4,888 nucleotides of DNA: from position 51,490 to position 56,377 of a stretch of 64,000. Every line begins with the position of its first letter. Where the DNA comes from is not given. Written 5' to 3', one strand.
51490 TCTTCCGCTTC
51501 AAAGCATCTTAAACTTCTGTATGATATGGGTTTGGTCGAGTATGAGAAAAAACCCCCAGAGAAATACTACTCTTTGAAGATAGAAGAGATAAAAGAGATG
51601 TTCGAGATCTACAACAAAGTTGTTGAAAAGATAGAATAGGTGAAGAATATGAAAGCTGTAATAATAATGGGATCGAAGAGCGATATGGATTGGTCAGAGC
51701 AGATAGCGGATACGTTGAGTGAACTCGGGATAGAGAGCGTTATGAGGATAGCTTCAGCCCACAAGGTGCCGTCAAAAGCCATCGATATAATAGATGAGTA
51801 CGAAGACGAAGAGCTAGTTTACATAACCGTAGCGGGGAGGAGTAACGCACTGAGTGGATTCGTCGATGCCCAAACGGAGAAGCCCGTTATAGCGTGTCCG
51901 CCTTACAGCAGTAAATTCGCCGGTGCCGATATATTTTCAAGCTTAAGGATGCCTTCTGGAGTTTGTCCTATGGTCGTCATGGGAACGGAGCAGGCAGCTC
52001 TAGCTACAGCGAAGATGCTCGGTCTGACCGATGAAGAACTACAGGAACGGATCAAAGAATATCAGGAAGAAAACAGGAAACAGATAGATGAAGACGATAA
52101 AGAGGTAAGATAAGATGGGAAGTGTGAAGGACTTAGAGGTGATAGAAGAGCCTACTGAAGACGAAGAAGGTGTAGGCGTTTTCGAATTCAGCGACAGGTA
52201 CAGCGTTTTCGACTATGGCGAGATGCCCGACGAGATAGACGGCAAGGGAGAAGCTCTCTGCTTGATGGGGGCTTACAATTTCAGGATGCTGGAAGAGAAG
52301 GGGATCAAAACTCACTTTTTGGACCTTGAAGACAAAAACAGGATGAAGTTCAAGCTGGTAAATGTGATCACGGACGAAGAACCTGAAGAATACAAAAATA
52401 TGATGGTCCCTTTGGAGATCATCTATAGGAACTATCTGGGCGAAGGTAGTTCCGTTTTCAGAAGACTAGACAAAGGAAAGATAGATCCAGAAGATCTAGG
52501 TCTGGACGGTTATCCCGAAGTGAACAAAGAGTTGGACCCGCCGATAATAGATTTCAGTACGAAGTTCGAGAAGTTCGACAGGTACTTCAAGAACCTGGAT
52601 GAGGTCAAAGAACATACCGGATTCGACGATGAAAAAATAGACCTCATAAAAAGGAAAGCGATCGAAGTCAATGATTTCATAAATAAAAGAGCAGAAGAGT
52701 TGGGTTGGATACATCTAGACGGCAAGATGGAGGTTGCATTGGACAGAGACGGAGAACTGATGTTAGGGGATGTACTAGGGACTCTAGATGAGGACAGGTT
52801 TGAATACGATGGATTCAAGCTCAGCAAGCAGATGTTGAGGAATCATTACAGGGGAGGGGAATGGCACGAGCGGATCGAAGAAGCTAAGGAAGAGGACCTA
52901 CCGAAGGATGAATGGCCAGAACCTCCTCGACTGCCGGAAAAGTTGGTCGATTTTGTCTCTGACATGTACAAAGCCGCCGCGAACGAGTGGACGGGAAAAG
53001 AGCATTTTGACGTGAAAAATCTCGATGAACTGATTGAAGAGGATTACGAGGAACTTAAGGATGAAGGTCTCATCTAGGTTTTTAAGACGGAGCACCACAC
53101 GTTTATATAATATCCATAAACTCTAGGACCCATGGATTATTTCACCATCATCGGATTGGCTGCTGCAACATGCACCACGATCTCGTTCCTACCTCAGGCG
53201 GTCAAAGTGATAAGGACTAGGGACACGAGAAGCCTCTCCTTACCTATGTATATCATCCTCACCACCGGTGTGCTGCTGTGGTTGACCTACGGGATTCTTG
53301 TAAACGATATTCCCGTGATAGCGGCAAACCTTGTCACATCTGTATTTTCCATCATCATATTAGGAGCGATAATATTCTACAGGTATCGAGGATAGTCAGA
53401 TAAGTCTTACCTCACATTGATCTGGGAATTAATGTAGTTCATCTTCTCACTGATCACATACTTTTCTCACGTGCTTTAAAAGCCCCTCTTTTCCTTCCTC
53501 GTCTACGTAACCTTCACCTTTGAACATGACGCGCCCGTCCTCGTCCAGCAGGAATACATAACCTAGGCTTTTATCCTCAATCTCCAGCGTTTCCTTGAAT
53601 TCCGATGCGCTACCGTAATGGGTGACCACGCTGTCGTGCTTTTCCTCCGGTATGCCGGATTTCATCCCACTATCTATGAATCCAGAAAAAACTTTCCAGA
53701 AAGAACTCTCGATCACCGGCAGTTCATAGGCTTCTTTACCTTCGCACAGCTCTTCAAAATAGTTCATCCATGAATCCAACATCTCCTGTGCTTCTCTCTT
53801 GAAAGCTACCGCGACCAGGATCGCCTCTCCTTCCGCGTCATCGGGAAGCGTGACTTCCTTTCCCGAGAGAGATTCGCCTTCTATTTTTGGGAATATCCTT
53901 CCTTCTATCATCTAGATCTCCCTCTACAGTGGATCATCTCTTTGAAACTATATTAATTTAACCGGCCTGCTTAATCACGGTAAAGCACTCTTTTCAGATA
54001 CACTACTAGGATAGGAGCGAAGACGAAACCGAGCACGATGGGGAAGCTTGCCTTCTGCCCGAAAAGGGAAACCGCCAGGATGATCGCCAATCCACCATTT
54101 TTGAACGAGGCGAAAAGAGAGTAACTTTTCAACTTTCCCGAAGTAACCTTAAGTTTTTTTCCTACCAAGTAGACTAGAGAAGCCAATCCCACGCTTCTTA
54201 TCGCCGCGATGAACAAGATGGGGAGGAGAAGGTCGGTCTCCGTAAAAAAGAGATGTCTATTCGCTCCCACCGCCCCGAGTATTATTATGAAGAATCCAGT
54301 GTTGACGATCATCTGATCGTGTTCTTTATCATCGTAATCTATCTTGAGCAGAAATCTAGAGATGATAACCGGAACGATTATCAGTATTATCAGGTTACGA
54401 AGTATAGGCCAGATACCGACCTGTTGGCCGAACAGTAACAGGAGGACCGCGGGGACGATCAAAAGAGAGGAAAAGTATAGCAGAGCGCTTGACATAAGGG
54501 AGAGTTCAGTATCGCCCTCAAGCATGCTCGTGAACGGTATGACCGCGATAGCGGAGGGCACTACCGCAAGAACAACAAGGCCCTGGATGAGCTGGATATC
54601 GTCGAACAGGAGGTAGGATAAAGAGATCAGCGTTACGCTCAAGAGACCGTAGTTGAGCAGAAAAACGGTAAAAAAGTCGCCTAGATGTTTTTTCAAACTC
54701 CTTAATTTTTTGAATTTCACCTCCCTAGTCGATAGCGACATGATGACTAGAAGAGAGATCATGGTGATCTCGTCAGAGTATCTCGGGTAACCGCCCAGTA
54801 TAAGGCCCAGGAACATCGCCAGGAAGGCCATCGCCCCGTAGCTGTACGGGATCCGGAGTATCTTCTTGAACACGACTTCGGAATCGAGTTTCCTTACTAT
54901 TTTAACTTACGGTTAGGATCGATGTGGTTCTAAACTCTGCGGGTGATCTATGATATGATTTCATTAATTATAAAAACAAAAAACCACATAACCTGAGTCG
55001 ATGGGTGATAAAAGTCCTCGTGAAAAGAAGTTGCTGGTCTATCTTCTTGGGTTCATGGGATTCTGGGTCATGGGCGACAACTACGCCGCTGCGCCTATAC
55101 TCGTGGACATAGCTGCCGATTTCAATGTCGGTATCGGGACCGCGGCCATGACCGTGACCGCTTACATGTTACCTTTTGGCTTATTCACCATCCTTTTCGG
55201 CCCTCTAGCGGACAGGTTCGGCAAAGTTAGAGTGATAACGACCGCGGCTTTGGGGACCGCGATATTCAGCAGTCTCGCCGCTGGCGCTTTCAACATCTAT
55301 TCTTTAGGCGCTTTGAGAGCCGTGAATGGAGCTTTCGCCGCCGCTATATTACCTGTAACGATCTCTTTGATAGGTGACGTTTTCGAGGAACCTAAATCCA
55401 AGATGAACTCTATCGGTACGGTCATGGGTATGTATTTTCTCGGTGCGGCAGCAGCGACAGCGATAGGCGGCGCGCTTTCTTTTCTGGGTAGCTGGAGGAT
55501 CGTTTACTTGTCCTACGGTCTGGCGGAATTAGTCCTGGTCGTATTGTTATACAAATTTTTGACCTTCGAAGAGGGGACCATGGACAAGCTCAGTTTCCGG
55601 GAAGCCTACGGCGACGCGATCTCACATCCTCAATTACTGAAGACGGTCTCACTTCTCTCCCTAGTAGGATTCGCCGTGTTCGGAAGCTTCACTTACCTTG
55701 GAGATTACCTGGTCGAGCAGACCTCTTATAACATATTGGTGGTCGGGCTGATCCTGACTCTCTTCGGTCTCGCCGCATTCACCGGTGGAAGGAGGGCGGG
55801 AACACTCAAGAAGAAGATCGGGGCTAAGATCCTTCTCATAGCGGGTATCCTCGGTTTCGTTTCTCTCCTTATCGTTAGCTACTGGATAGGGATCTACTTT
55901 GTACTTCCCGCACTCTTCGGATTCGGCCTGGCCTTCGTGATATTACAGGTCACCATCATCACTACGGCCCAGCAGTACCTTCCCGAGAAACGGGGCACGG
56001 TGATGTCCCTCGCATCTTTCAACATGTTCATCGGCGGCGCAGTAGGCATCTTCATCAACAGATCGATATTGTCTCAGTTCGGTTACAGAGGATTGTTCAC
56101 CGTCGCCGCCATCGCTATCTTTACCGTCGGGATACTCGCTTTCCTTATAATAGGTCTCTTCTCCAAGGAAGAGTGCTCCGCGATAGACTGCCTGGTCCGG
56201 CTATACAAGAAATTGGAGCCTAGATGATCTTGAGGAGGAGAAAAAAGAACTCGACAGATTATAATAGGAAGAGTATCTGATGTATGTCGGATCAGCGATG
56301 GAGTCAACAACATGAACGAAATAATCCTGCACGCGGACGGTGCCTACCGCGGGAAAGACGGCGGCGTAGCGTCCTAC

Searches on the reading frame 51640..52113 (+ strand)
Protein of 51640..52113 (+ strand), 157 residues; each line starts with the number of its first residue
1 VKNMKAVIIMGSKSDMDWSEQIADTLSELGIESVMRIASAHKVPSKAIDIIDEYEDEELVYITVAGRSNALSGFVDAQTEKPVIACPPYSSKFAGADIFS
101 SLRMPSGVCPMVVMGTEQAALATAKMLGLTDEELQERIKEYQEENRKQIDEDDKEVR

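Call 16: search_protein_families(library=pfam, proteins=[window:51640-52113:+], max_evalue=0.001)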
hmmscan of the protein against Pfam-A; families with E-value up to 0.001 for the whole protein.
window:51640-52113:+ (157 aa): 1 family
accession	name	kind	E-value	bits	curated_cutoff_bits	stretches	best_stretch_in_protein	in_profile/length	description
PF00731.26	AIRC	-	1.2e-40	138.9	30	1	7-147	3-147/148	AIR carboxylase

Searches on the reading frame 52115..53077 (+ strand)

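Call 16: search_protein_families(library=pfam, proteins=[window:52115-53077:+], max_evalue=0.001)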
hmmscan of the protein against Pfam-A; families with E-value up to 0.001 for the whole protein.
window:52115-53077:+ (320 aa): 1 family
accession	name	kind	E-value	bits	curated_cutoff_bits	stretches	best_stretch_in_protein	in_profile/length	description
PF01259.24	SAICAR_synt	-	1.3e-28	100.8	20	1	17-251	15-227/233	SAICAR synthetase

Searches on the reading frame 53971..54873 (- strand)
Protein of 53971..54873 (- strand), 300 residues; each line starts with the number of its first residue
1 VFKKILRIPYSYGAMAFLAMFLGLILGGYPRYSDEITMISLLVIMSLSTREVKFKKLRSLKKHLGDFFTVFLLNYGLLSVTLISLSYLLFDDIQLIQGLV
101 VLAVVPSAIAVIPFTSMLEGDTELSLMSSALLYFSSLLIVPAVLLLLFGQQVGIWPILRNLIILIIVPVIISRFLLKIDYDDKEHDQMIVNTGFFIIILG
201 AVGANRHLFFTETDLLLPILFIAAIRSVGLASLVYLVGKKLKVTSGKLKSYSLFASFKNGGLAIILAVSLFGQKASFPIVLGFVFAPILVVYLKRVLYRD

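Call 16: search_protein_families(library=pfam, proteins=[window:53971-54873:-], max_evalue=0.001)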
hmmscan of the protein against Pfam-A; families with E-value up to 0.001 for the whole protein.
window:53971-54873:- (300 aa): 1 family
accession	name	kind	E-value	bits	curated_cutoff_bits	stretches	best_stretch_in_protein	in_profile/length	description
PF01758.21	SBF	-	6.9e-06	26.3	24.3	1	39-171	2-145/191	Sodium Bile acid symporter family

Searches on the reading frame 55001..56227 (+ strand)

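Call 16: search_protein_families(library=pfam, proteins=[window:55001-56227:+], max_evalue=0.001)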
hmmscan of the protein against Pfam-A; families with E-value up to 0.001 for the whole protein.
window:55001-56227:+ (408 aa): 1 family
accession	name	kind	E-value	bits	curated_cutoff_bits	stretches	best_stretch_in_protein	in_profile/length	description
PF07690.21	MFS_1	-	4e-41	141.5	33.4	1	17-349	2-346/347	Major Facilitator Superfamily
